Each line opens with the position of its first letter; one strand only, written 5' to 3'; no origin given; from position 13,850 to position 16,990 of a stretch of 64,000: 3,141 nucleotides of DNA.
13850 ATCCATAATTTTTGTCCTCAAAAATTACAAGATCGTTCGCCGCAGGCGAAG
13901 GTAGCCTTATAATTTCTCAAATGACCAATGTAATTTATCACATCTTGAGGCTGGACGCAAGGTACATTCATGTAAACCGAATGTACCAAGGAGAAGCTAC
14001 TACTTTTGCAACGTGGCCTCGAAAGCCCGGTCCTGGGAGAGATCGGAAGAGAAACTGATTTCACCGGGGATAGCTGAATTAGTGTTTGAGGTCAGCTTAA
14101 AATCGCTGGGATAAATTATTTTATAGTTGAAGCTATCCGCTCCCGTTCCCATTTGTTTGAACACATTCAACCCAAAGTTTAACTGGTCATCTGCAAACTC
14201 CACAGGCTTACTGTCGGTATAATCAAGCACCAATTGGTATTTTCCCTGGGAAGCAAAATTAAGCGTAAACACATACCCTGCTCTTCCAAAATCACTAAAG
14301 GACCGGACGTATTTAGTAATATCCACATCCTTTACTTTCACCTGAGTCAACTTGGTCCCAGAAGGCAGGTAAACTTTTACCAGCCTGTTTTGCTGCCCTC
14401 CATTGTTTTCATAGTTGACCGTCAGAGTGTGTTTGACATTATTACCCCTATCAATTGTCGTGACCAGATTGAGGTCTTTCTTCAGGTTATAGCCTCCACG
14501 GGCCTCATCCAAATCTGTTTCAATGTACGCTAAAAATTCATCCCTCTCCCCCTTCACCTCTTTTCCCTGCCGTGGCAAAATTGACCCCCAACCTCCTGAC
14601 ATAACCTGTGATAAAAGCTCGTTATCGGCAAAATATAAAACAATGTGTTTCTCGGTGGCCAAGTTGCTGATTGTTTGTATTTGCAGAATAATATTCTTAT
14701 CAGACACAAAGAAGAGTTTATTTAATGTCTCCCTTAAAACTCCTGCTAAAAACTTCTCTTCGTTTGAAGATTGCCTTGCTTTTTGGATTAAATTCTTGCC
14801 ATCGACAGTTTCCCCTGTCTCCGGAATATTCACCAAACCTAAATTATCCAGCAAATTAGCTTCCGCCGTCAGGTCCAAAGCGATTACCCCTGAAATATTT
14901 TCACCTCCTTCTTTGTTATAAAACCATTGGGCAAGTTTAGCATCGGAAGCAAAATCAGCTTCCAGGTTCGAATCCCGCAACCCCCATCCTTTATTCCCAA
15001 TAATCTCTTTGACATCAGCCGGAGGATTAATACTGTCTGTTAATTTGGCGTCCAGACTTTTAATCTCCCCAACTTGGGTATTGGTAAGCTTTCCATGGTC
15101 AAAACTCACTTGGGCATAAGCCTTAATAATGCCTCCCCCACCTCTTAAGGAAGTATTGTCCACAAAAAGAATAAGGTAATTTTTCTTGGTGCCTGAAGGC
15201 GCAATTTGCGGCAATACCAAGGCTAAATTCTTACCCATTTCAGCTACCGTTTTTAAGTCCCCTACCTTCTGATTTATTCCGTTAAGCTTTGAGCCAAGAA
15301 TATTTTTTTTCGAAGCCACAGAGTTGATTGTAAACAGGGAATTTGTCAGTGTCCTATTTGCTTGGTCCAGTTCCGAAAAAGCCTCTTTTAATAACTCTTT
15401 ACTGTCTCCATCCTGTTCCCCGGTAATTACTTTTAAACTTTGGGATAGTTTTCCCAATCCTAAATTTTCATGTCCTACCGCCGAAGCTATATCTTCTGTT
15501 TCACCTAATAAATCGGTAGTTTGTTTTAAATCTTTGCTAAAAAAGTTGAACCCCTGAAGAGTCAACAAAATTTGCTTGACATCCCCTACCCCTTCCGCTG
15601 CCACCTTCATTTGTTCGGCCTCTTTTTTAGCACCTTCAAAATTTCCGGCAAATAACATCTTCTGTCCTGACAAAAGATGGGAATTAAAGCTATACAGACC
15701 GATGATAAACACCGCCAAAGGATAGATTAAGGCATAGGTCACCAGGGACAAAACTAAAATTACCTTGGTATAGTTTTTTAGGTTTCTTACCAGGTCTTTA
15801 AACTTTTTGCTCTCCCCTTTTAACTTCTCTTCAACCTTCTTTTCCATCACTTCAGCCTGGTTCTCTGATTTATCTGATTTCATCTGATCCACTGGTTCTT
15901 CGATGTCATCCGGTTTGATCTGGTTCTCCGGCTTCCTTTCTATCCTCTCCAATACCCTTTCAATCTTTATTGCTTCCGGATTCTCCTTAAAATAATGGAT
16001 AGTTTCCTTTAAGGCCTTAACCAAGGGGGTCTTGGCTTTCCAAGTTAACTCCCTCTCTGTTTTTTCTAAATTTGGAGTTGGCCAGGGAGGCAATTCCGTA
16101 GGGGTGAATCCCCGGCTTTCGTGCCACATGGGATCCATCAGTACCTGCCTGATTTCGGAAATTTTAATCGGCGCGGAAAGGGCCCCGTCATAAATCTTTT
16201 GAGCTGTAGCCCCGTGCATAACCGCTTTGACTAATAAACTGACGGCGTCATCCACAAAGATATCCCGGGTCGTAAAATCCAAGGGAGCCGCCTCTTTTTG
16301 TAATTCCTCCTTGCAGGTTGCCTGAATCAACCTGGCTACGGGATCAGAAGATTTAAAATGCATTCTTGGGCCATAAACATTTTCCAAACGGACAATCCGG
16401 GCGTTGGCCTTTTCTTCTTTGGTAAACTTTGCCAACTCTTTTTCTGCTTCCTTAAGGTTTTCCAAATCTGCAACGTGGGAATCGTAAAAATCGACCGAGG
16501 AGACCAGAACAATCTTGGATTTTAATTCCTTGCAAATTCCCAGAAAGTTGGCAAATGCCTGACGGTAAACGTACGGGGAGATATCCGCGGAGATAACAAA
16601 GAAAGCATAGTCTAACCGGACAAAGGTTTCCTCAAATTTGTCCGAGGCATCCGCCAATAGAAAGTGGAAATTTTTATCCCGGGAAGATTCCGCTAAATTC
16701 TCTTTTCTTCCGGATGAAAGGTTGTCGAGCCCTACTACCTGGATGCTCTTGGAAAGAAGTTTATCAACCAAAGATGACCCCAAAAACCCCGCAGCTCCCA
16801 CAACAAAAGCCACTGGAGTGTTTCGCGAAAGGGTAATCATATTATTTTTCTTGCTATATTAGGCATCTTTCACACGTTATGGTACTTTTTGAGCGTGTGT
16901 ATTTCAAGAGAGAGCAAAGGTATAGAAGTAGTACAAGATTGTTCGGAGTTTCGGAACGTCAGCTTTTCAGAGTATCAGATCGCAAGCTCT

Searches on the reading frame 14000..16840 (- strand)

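Call 14: search_protein_families(library=ncbifam, proteins=[window:14000-16840:-], max_evalue=0.00001)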
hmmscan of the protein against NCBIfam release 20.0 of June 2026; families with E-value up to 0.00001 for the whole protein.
window:14000-16840:- (946 aa): 2 families
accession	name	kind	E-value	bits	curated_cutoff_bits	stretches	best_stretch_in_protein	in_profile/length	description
TIGR01181.1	dTDP_gluc_dehyt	equivalog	5.9e-08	32.2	365.1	0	12-68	3-62/321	dTDP-glucose 4,6-dehydratase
TIGR01179.1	galE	equivalog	1.5e-07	30.6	262.3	1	12-68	3-59/332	UDP-glucose 4-epimerase GalE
